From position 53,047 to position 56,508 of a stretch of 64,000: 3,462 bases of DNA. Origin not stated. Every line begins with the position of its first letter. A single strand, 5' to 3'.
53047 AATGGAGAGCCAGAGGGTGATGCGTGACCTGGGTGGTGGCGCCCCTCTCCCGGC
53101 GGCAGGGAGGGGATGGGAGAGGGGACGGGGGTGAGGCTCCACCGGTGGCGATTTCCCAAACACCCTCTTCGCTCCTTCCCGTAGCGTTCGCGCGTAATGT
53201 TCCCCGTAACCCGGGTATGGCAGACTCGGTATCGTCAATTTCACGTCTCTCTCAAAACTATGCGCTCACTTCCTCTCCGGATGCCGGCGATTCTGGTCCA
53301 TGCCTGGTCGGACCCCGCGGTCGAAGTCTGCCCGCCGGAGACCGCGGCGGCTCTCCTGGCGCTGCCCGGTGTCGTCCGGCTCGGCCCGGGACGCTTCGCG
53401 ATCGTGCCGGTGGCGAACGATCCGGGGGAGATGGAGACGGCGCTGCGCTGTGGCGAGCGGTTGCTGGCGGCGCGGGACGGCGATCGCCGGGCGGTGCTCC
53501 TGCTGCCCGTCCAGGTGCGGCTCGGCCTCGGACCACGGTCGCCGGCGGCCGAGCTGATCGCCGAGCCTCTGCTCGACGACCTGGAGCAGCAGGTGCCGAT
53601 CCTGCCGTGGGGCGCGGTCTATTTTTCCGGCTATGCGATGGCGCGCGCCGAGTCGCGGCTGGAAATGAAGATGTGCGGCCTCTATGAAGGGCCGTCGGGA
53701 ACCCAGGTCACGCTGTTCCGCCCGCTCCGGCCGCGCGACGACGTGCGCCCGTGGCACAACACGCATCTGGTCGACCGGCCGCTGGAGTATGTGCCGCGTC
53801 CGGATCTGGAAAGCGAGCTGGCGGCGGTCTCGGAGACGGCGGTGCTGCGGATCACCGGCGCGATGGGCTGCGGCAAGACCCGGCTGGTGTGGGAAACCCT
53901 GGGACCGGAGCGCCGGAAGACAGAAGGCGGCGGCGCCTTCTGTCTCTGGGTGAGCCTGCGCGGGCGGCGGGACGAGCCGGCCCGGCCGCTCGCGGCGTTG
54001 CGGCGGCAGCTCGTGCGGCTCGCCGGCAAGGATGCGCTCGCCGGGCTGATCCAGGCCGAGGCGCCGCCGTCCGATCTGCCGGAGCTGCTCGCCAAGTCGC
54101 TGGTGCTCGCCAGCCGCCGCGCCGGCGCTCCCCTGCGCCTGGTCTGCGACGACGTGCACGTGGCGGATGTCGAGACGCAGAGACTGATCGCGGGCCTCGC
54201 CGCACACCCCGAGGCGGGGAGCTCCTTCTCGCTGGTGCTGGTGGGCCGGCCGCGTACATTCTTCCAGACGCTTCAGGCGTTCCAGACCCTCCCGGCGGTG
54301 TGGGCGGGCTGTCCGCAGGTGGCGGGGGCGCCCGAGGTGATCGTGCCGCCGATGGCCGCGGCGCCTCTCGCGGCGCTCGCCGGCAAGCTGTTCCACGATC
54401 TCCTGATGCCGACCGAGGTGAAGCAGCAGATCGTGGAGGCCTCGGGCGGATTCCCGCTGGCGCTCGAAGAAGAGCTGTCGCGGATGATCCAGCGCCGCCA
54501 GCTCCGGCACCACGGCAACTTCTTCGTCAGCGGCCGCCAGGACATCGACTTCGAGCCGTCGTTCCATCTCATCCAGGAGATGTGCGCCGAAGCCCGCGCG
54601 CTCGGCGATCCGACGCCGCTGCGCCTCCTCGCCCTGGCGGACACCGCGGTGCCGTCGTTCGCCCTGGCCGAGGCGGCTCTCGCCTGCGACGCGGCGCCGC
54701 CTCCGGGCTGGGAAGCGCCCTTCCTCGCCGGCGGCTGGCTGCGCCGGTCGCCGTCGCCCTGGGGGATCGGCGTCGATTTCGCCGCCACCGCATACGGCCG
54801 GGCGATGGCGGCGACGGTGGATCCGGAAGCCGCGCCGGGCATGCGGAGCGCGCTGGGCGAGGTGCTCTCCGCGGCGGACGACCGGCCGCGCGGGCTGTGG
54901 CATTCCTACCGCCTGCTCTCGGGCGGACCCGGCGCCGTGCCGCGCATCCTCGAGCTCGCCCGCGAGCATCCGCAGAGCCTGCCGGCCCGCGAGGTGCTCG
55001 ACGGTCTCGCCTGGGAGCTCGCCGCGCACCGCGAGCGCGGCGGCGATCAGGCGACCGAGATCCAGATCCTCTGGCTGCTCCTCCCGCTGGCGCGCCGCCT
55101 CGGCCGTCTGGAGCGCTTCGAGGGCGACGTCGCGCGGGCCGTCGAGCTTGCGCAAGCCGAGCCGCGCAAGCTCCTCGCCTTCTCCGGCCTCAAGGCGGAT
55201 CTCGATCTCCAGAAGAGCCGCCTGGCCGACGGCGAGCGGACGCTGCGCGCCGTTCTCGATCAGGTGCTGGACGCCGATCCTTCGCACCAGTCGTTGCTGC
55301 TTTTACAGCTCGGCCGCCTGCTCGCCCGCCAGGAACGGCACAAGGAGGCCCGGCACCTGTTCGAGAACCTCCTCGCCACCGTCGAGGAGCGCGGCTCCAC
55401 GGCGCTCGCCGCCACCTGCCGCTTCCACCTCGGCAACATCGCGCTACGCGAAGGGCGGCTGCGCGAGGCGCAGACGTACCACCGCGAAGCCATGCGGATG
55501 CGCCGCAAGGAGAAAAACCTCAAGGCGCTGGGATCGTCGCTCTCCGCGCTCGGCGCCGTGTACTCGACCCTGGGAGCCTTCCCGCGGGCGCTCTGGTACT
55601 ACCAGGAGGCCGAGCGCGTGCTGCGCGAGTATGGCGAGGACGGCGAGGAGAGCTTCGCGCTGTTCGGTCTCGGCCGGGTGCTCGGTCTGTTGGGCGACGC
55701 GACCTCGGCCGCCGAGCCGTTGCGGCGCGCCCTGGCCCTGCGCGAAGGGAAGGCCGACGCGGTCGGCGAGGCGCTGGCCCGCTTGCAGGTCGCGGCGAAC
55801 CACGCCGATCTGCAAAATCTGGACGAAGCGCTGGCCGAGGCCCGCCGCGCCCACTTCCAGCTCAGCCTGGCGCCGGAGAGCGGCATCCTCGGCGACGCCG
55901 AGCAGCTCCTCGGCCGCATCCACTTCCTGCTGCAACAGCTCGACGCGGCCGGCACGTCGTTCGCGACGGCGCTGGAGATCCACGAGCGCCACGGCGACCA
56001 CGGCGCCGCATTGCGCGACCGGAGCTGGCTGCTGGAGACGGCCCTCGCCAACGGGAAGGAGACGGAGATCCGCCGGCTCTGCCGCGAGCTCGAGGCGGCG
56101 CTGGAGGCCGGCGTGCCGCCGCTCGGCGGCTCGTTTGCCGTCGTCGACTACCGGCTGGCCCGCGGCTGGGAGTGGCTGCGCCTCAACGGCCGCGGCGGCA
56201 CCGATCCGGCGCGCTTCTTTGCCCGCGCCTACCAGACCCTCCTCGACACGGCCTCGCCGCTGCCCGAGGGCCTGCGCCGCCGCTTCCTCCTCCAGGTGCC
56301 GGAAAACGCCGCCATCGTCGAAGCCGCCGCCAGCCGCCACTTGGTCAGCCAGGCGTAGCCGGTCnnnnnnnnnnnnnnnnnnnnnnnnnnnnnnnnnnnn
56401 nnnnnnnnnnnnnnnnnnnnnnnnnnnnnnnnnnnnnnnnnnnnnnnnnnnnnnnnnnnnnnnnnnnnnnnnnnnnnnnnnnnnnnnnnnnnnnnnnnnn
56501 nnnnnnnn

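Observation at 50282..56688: Gene cluster of unknown function: Rpn nuclease, two duplicated-domain proteins, STAND NTPase-TPR, small adaptor-like protein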

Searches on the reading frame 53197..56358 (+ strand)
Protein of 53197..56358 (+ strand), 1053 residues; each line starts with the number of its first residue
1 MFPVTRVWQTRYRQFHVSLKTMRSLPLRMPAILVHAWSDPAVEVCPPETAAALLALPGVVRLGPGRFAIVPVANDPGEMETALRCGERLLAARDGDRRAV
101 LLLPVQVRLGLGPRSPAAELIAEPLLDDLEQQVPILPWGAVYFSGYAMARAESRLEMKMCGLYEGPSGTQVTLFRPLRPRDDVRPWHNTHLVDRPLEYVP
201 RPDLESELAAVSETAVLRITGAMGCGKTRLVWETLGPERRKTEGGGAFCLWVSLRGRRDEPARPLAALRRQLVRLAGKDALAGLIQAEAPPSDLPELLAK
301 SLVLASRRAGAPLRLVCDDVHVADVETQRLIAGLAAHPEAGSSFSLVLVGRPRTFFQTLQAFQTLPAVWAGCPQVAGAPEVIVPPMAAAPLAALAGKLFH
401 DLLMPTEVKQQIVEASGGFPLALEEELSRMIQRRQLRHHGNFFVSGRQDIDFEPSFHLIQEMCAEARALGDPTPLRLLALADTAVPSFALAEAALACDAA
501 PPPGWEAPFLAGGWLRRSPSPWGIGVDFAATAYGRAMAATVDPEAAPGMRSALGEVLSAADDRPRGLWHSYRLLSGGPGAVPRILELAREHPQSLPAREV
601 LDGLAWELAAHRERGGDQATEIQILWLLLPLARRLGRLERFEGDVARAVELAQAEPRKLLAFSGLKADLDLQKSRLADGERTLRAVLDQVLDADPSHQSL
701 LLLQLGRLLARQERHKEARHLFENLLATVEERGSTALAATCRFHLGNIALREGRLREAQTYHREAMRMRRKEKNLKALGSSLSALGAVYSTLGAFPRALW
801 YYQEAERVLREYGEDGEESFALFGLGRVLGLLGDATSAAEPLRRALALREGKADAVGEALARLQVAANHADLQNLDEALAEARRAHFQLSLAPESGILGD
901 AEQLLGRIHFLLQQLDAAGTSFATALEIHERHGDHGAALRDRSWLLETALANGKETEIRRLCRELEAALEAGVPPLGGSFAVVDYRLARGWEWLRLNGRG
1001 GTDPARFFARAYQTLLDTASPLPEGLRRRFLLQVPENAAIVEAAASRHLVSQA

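Call 3: search_protein_families(library=pfam, proteins=[window:53197-56358:+], max_evalue=0.01)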
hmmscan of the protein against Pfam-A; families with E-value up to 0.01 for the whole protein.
window:53197-56358:+ (1053 aa): 10 families
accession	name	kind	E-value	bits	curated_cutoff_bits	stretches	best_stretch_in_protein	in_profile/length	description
PF13424.12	TPR_12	-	2.4e-18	66.5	30.1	2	701-771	5-77/77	Tetratricopeptide repeat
PF13191.12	AAA_16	-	8.5e-10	39.8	32.6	1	215-344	25-164/167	AAA ATPase domain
PF07719.23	TPR_2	-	1.2e-06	28.7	27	0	701-727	3-29/34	Tetratricopeptide repeat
PF00515.34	TPR_1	-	1.4e-06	28.3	27.8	0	742-767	4-29/34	Tetratricopeptide repeat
PF13181.12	TPR_8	-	3.3e-06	27.3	25.7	0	741-771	3-33/34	Tetratricopeptide repeat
PF13374.12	TPR_10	-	0.00013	22.3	27.5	0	739-771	2-34/42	Tetratricopeptide repeat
PF13176.12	TPR_7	-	0.0012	19.2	27.9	0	744-774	4-34/36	Tetratricopeptide repeat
PF13432.12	TPR_16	-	0.0017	19.2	32.7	1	703-758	1-50/65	Tetratricopeptide repeat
PF09976.15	TPR_21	-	0.0021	18.3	25.5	0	666-780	82-186/193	Tetratricopeptide repeat-like domain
PF12895.13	ANAPC3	-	0.0038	17.9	27.2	0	688-748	13-72/82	Anaphase-promoting complex, cyclosome, subunit 3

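Call 4: search_protein_families(library=padloc, proteins=[window:53197-56358:+], max_evalue=0.01)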
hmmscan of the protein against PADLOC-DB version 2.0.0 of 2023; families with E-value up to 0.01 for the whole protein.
window:53197-56358:+ (1053 aa): 2 families
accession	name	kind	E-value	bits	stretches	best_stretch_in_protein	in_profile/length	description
PDLC01169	TPR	-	1.2e-13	49.1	2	781-884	111-213/252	TPR repeats containing protein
PDLC01092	C3a198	-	1.5e-08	32.1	1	702-875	161-329/523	TPR protein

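Call 5: search_protein_families(library=ncbifam, proteins=[window:53197-56358:+], max_evalue=0.01)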
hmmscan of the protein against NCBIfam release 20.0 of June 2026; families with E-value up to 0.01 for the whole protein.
window:53197-56358:+ (1053 aa): 4 families
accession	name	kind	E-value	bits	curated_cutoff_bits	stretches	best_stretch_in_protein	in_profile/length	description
NF053617.1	SARPRegAfsRStmc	equivalog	1.2e-11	43.3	1430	2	745-937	782-974/986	SARP-family global regulator AfsR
NF041717.1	HaaA_phane_TPR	equivalog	3e-06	25.7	1125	1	702-939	595-832/882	cyclophane-containing RiPP biosynthesis TPR protein HaaT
NF053520.1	HK_Porph_FimS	equivalog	9.7e-05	20.8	600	1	699-878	84-263/618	sensor histidine kinase FimS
TIGR02795.1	tol_pal_ybgF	equivalog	0.00031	21.3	90.1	0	710-803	13-100/119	tol-pal system protein YbgF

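Call 23: search_solved_structures(query=window:53197-56358:+, max_evalue=0.01)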
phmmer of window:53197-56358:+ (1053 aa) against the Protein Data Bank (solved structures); distinct sequences matched with E-value up to 0.01: 20.
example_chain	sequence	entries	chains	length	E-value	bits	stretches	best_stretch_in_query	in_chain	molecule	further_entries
5a7d_B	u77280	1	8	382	1.6e-11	46.3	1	755-849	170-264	PINS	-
3sf4_A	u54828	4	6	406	2e-11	45.9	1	720-895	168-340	G-protein-signaling modulator 2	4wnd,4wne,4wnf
4wng_A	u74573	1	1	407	2.2e-11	45.8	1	720-895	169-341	G-protein-signaling modulator 2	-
3ro2_A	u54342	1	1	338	2.4e-11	45.7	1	718-890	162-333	G-protein-signaling modulator 2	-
4g2v_A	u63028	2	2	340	2.6e-11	45.6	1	718-890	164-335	G-protein-signaling modulator 2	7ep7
6hc2_A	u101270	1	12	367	4.9e-11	44.6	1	720-890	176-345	G-protein-signaling modulator 2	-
5a6c_A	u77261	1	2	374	5e-11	44.6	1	720-890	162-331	G-PROTEIN-SIGNALING MODULATOR 2, AFADIN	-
4a1s_A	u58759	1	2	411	1.2e-09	40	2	755-848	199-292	PARTNER OF INSCUTEABLE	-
4jhr_A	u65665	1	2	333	1.3e-07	33.4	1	718-890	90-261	G-protein-signaling modulator 2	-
3ro3_A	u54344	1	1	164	1.3e-06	30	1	733-890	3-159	G-protein-signaling modulator 2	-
7obi_A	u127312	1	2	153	7.4e-06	27.5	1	741-856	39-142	CTPR-rv4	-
9e5c_6r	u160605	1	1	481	4.4e-05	24.9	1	698-889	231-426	Tetratricopeptide repeat protein 29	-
7yeh_B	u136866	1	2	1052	0.00016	23.1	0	733-885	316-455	UDP-N-acetylglucosamine--peptide N-acetylglucosaminyltransferase 110 kDa subunit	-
7yea_A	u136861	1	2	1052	0.00038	21.8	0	733-885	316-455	UDP-N-acetylglucosamine--peptide N-acetylglucosaminyltransferase 110 kDa subunit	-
8bu0_A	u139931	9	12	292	0.00052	21.4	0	738-858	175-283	Consensus tetratricopeptide repeat protein | Crystal structure of an 8-repeat consensus TPR superhelix with Zinc. | Monomer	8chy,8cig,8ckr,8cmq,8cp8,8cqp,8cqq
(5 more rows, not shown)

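Call 75: find_related_loci(query=A4, collection=metagenome_contigs, flank=5000)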
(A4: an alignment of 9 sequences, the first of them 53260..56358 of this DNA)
Query A4 (1032 aa) in metagenome_contigs; peptide patterns used: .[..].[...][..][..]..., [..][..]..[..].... (x = any residue, [..] = any of these).
600 stretches matched a pattern (row limit reached: there are more); 16 encode a relative of the query (tblastn E <= 1e-3); 16 distinct loci.
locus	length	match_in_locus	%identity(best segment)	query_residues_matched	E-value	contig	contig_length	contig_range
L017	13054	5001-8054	50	4-1029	0e+0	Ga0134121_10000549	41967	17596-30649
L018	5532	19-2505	51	195-1028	0e+0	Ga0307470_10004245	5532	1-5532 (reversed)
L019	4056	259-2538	46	264-1028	1e-178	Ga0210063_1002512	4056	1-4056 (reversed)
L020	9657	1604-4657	35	4-1030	2e-144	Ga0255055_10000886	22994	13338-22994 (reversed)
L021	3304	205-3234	34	2-1021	5e-148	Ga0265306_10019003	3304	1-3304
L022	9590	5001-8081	34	6-1029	5e-137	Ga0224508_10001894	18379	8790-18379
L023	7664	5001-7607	35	8-933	1e-127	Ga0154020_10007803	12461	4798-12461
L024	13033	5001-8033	35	4-1024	2e-147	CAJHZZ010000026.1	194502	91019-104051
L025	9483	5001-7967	37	36-1023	6e-122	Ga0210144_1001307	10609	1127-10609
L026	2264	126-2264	39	291-1011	7e-117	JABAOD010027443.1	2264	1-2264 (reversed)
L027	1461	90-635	87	852-1030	1e-94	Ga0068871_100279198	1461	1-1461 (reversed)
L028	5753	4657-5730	43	571-930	2e-62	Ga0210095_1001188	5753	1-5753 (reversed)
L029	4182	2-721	53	788-1030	1e-49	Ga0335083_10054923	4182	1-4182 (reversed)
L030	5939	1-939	42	712-1025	2e-38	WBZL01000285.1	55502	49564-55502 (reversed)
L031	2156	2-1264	32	602-1030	5e-28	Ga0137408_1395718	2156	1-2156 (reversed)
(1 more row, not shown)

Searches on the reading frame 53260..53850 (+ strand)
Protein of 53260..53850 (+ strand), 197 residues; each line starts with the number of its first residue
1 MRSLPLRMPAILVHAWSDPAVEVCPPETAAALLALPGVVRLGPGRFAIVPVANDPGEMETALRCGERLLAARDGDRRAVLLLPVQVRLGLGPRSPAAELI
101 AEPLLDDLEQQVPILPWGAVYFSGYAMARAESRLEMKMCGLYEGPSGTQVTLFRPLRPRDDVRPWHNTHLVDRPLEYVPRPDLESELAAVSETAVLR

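Call 42: search_protein_families(library=pfam, proteins=[window:53260-53850:+], max_evalue=1)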
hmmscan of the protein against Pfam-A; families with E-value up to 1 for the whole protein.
window:53260-53850:+ (197 aa): 1 family
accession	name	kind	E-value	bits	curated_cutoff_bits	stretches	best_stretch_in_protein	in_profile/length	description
PF15210.11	SFTA2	-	0.19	12.1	27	1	136-154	30-48/59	Surfactant-associated protein 2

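Call 61: search_solved_structures(query=A5, max_evalue=10)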
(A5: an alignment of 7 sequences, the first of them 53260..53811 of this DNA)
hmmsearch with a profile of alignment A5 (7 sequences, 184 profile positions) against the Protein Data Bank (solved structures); distinct sequences matched with E-value up to 10: 1.
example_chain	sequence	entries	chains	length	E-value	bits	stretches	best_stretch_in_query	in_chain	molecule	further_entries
7rmx_A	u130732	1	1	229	0.04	16.6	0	31-79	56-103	Tunable symmetric protein, D_3_212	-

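Call 65: predict_structure(alignment_id=A5)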
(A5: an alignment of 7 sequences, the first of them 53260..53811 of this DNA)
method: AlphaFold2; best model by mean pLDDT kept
length: 184 residues; sequences in the alignment: 7
mean_pLDDT: 81.2   pTM: 0.79
mean pLDDT of the five models: 81.2, 80.9, 80.4, 80.1, 76.8
residues with pLDDT >= 90: 93; 70-90: 51; 50-70: 17; < 50: 23
segments of 3 or more residues with pLDDT < 50: 165-184
pLDDT, mean of each block of 10 residues (from residue 1): 72 93 92 92 92 80 94 93 88 71 89 88 87 80 92 85 47 43 40
secondary structure, 60 per line:
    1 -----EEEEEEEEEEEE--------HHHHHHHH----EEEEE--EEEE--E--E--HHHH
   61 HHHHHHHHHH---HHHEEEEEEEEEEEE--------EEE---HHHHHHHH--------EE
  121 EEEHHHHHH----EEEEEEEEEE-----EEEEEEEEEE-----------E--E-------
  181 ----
elements in order: E6-17 H26-33 E38-42 E45-48 H57-70 E77-88 E97-99 H103-110 E119-123 H124-129 E134-143 E149-158

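Call 67: fold_search(model_id=the predicted structure, library=pdb)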
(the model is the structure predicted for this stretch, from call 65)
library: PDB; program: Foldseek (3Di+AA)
matches with E <= 10: 555; with E <= 0.001: 111
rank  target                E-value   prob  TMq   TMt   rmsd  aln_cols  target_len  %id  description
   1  2w01_C                2.2e-06  1.00  0.59  0.55   5.4       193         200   10  Crystal structure of the guanylyl cyclase Cya2 (released 2008-09-30)
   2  6fht_B                3.6e-06  1.00  0.52  0.16   6.5       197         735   11  Crystal structure of an artificial phytochrome regulated adenylate/guanylate cyclase in its dark adapted Pr form (released 2018-04-18)
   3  6fht_A                4.8e-06  1.00  0.52  0.16   6.3       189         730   11  Crystal structure of an artificial phytochrome regulated adenylate/guanylate cyclase in its dark adapted Pr form (released 2018-04-18)
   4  2w01_A                5.1e-06  1.00  0.57  0.53   5.3       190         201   12  Crystal structure of the guanylyl cyclase Cya2 (released 2008-09-30)
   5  5oyh_N                5.5e-06  1.00  0.55  0.56   5.4       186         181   10  crystal structure of the catalytic core of a rhodopsin-guanylyl cyclase with converted specificity in complex with ATP (released 2018-06-06)
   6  5oyh_D                7.0e-06  1.00  0.55  0.55   5.9       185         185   10  crystal structure of the catalytic core of a rhodopsin-guanylyl cyclase with converted specificity in complex with ATP (released 2018-06-06)
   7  9oxn_B                7.4e-06  1.00  0.54  0.20   5.5       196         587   12  Compact, ligand-free state of Manduca sexta soluble guanylate cyclase mutant beta C122S (released 2025-11-12)
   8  1yk9                  7.4e-06  1.00  0.53  0.53   5.7       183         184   13  Crystal structure of a mutant form of the mycobacterial adenylyl cyclase Rv1625c (released 2006-01-24)
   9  4p2f                  7.4e-06  1.00  0.53  0.52   5.7       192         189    9  Monomeric form of a single mutant (F363R) of Mycobacterial Adenylyl cyclase Rv1625c (released 2014-09-17)
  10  5o5l_A                7.9e-06  1.00  0.56  0.48   5.7       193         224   10  X-ray structure of a bacterial adenylyl cyclase soluble domain, solved at cryogenic temperature (released 2017-11-01)
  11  5oyh_B                8.9e-06  1.00  0.53  0.53   6.0       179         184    9  crystal structure of the catalytic core of a rhodopsin-guanylyl cyclase with converted specificity in complex with ATP (released 2018-06-06)
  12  2w01_B                9.5e-06  1.00  0.55  0.52   5.6       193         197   10  Crystal structure of the guanylyl cyclase Cya2 (released 2008-09-30)
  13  2w01_D                1.4e-05  1.00  0.56  0.52   5.6       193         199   12  Crystal structure of the guanylyl cyclase Cya2 (released 2008-09-30)
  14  5oyh_E                1.4e-05  1.00  0.51  0.51   6.3       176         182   10  crystal structure of the catalytic core of a rhodopsin-guanylyl cyclase with converted specificity in complex with ATP (released 2018-06-06)
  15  5oyh_M                1.7e-05  1.00  0.55  0.56   5.8       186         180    9  crystal structure of the catalytic core of a rhodopsin-guanylyl cyclase with converted specificity in complex with ATP (released 2018-06-06)
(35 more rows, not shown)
